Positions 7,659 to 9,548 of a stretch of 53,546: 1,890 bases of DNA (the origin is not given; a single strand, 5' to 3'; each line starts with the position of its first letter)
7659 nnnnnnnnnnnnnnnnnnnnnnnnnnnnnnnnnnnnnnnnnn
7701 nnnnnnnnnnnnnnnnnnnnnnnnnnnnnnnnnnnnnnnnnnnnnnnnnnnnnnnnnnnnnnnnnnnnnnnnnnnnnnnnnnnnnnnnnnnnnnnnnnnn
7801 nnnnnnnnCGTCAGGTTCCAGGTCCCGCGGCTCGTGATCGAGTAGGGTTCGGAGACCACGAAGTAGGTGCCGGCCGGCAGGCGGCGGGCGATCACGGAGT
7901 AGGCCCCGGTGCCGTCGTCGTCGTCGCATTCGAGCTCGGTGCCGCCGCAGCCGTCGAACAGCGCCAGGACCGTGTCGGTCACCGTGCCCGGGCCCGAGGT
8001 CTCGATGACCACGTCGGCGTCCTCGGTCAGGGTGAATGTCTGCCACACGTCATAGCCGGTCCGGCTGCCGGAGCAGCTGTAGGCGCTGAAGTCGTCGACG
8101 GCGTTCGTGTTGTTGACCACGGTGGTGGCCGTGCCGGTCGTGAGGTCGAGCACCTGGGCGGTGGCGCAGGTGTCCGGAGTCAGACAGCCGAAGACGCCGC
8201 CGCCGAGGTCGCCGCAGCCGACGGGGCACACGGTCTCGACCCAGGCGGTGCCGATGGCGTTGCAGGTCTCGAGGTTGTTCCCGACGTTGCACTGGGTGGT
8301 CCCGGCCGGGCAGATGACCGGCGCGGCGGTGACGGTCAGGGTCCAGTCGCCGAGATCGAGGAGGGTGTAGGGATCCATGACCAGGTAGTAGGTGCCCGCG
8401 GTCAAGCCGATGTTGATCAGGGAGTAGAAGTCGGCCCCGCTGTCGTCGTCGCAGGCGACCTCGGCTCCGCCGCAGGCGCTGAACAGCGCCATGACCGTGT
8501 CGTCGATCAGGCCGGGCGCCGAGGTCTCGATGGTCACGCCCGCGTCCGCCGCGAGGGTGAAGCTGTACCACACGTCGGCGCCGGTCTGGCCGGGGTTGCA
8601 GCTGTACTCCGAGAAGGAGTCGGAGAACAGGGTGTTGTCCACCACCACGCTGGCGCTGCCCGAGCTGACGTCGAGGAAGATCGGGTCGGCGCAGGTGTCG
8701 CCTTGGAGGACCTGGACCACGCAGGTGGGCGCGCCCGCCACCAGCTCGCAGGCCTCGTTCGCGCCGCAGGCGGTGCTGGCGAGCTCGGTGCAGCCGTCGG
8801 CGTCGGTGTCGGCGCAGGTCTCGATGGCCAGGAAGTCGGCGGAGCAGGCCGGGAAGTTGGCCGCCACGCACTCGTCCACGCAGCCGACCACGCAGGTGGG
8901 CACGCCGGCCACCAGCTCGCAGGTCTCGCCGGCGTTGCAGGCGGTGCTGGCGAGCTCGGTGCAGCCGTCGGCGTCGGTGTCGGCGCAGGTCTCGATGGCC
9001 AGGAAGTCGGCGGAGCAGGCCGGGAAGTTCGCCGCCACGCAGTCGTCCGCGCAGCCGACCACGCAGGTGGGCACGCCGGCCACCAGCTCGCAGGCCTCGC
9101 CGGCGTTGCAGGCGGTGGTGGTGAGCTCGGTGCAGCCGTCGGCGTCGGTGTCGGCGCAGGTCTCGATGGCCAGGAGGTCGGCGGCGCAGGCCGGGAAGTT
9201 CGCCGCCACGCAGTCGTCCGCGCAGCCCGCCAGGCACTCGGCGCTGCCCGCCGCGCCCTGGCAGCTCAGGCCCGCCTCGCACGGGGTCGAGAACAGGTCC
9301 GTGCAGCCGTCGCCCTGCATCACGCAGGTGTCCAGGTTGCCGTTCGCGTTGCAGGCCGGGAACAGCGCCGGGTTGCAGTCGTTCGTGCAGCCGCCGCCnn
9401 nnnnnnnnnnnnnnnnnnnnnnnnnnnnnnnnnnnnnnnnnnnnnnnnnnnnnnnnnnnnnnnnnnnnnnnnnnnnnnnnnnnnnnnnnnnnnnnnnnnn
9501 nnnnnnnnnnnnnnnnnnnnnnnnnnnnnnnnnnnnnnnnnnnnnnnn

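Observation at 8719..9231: Three near-identical tandem 171-bp repeats encoding a 57-aa four-Cys module. The paralog has one copy, and the duplication breakpoint lies in this repeat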

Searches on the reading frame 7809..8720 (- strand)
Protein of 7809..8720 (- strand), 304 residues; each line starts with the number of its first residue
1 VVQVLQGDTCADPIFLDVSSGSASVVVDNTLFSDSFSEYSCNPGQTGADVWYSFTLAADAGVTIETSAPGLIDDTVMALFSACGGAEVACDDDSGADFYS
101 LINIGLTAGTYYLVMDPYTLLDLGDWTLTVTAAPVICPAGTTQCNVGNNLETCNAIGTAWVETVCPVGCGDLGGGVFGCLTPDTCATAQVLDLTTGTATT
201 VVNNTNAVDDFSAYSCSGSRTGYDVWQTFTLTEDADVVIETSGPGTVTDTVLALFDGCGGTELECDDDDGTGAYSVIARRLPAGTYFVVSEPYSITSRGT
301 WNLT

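Call 54: find_related_loci(query=window:7809-8720:-, collection=metagenome_contigs, flank=5000)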
Query window:7809-8720:- (304 aa) in metagenome_contigs; peptide patterns used: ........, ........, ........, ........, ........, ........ (x = any residue, [..] = any of these).
203 stretches matched a pattern; 13 encode a relative of the query (tblastn E <= 1e-3); 13 distinct loci.
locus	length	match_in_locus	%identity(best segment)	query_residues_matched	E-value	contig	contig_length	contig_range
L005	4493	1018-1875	42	7-304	4e-56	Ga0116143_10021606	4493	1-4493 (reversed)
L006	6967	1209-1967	30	40-289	1e-15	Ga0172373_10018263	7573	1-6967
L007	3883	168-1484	29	1-304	8e-13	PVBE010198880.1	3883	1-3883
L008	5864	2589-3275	52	28-304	5e-12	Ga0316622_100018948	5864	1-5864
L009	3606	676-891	45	47-114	9e-10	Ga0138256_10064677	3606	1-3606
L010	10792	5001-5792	28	6-294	2e-9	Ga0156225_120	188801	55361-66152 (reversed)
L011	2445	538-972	33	26-150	2e-7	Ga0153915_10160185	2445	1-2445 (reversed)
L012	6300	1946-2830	26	40-303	3e-7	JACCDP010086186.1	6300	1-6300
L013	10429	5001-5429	27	2-154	3e-6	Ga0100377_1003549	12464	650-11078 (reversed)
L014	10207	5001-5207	39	74-145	3e-6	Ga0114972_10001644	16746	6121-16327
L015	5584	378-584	39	74-145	4e-6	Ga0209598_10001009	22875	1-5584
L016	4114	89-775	33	191-289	1e-5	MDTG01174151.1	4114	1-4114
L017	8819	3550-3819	33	49-136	2e-5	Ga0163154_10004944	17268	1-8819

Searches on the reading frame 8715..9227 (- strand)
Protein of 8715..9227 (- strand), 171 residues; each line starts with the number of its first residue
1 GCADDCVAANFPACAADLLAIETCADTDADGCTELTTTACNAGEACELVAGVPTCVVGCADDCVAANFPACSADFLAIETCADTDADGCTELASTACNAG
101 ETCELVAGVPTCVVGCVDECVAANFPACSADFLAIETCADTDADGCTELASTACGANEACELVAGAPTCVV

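Call 66: predict_structure(alignment_id=A3)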
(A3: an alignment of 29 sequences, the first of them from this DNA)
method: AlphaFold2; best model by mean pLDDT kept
length: 171 residues; sequences in the alignment: 29
mean_pLDDT: 89.4   pTM: 0.48
mean pLDDT of the five models: 89.4, 89.3, 86.9, 86.9, 86.8
residues with pLDDT >= 90: 107; 70-90: 58; 50-70: 6; < 50: 0
segments of 3 or more residues with pLDDT < 50: none
pLDDT, mean of each block of 10 residues (from residue 1): 87 94 86 94 90 86 86 94 79 92 92 82 91 93 77 97 97 96
secondary structure, 60 per line:
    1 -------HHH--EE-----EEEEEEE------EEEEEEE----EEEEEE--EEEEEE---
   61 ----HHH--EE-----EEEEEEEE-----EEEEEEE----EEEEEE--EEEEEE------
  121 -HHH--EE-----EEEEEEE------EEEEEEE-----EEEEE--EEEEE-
elements in order: E20-26 E33-39 E44-49 E52-57 E77-84 E90-96 E101-106 E109-114 E134-140 E147-153 E159-163 E166-170

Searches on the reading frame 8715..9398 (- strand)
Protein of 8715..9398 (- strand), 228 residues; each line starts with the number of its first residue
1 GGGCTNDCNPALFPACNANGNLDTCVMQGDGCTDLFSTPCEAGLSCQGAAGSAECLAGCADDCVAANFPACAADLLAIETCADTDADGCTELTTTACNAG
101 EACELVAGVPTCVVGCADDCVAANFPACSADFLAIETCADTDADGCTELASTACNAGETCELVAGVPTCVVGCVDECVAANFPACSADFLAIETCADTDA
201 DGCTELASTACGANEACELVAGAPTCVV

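Call 77: search_protein_families(library=ncbifam, proteins=[window:8715-9398:-], max_evalue=10)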
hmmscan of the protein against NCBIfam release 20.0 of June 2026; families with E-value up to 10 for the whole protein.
window:8715-9398:- (228 aa): 0 families

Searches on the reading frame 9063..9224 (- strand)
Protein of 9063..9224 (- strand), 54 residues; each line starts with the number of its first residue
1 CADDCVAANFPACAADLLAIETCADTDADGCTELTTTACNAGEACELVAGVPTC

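Call 38: search_protein_families(library=pfam, alignment_id=A1, max_evalue=10)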
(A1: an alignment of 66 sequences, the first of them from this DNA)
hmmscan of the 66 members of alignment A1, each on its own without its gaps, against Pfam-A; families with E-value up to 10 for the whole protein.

A. member 1, seq(54 aa): 0 families

B. families by the number of members that match (of 66 scanned): 20 families
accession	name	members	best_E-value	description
PF01508.21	Paramecium_SA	5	0.014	Paramecium surface antigen domain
PF23945.1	DUF7279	2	0.048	Family of unknown function (DUF7279)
PF20056.4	DUF6455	1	0.018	Family of unknown function (DUF6455)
PF03227.22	GILT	1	0.043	Gamma interferon inducible lysosomal thiol reductase (GILT)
PF16839.10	Antimicrobial25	1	0.046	Nematode antimicrobial peptide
PF20606.3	DUF6799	1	0.078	Domain of unknown function (DUF6799)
PF00734.23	CBM_1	1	0.086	Fungal cellulose binding domain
PF21479.3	DIKK1-2-4_C-subdom2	1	0.096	Dickkopf-related protein 1/2/4, C-terminal subdomain 2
PF13225.11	D27-like_C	1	0.11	Beta-carotene isomerase D27-like, C-terminal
PF03273.18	Baculo_gp64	1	0.15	Baculovirus gp64 envelope glycoprotein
PF11437.13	Vanabin-2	1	0.19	Vanadium-binding protein 2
PF24261.1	DUF7462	1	0.21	Family of unknown function (DUF7462)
PF05579.19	Peptidase_S32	1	0.23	Equine arteritis virus serine endopeptidase S32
PF01852.25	START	1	0.27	START domain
PF12809.12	Metallothi_Euk2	1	0.43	Eukaryotic metallothionein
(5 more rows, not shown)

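Call 39: search_solved_structures(query=A1, max_evalue=10)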
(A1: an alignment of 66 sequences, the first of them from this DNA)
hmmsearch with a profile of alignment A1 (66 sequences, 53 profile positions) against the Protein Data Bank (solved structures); distinct sequences matched with E-value up to 10: 5.
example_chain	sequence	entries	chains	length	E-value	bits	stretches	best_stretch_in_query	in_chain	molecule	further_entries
9ekd_A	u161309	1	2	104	0.74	13.5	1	15-45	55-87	Salivary anti-complement protein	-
9eke_A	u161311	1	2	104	0.74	13.5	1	15-45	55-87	Salivary anti-complement protein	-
5kx4_A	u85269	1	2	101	0.96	13.2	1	15-45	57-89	10.7 kDa salivary protein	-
3aj4_A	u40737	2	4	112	1.3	12.7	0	12-32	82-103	Pleckstrin homology domain-containing family B member 2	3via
2dhi_A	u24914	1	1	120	2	12.1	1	13-32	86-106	Pleckstrin homology domain-containing family B member 2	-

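Call 44: predict_structure(alignment_id=A1)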
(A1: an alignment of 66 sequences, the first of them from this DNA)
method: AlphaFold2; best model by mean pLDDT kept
length: 54 residues; sequences in the alignment: 66
mean_pLDDT: 93.6   pTM: 0.73
mean pLDDT of the five models: 93.6, 93.3, 92.3, 91.9, 90.0
residues with pLDDT >= 90: 45; 70-90: 9; 50-70: 0; < 50: 0
segments of 3 or more residues with pLDDT < 50: none
pLDDT, mean of each block of 10 residues (from residue 1): 92 97 85 95 97 97
secondary structure, 60 per line:
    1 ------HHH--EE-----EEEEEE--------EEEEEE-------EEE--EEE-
elements in order: E19-24 E33-38 E46-48 E51-53

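Call 46: search_protein_representatives(alignment_id=A1)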
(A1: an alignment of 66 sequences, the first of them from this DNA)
Query: 66 sequences, 53 profile positions. Proteins with E-value up to 0.001 (for the whole library): 1489; up to 1e-10: 624; up to 1e-30: 159. The best 150 are listed.
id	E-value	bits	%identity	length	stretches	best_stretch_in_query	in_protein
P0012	5.9e-159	532.6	-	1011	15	1-53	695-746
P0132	3.9e-134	453.2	-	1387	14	1-53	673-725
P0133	2.3e-118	402.6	-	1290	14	1-53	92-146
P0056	2.5e-111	380.2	-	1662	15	1-53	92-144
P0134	6.1e-104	356.5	-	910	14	1-53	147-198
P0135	3.4e-93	322.1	-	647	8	1-53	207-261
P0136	4.1e-91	315.4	-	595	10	1-53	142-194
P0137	2.0e-82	287.5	-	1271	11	1-53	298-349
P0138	4.2e-82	286.6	-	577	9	1-53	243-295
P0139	1.1e-80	282.0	-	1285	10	1-53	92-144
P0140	1.0e-79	278.9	-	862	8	1-53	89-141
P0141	4.0e-77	270.6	-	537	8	1-53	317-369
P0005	5.5e-76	267.0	-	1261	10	1-53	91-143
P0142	7.8e-74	260.1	-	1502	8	1-53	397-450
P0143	9.4e-73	256.6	-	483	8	1-53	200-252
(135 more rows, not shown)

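Call 51: fold_search(model_id=the predicted structure, library=pdb)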
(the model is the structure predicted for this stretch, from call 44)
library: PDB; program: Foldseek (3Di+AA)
matches with E <= 10: 8; with E <= 0.001: 0
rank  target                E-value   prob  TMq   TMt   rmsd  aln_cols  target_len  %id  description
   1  4apl_D                2.0e+00  0.10  0.33  0.07   5.4        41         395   20  Crystal Structure of AMA1 from Neospora caninum (released 2012-12-05)
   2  4yiz_A                2.8e+00  0.09  0.34  0.07   5.4        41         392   24  Crystal structure of engineered TgAMA1 lacking the DII loop in complex with an Eimeria tenella RON2D3 peptide (released 2015-05-20)
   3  2y8t_D                3.0e+00  0.08  0.33  0.06   5.6        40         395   22  Co-structure of AMA1 with a surface exposed region of RON2 from Toxoplasma gondii (released 2011-08-03)
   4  4z4a_B                4.7e+00  0.13  0.37  0.28   2.7        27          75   15  Avirulence protein 4 (Avr4) from Pseudocercospora fuligena (released 2016-06-29)
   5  1y96_D                7.9e+00  0.10  0.40  0.28   2.4        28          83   14  crystal structure of the Gemin6/Gemin7 heterodimer from the human SMN complex (released 2005-06-21)
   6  6bn0_D                9.0e+00  0.12  0.48  0.36   3.1        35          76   17  Avirulence protein 4 (Avr4) from Cladosporium fulvum bound to the hexasaccharide of chitin (released 2018-08-22)
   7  6bn0_B                9.0e+00  0.10  0.41  0.31   2.9        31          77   19  Avirulence protein 4 (Avr4) from Cladosporium fulvum bound to the hexasaccharide of chitin (released 2018-08-22)
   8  6bn0_A                9.6e+00  0.11  0.47  0.34   3.2        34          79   18  Avirulence protein 4 (Avr4) from Cladosporium fulvum bound to the hexasaccharide of chitin (released 2018-08-22)
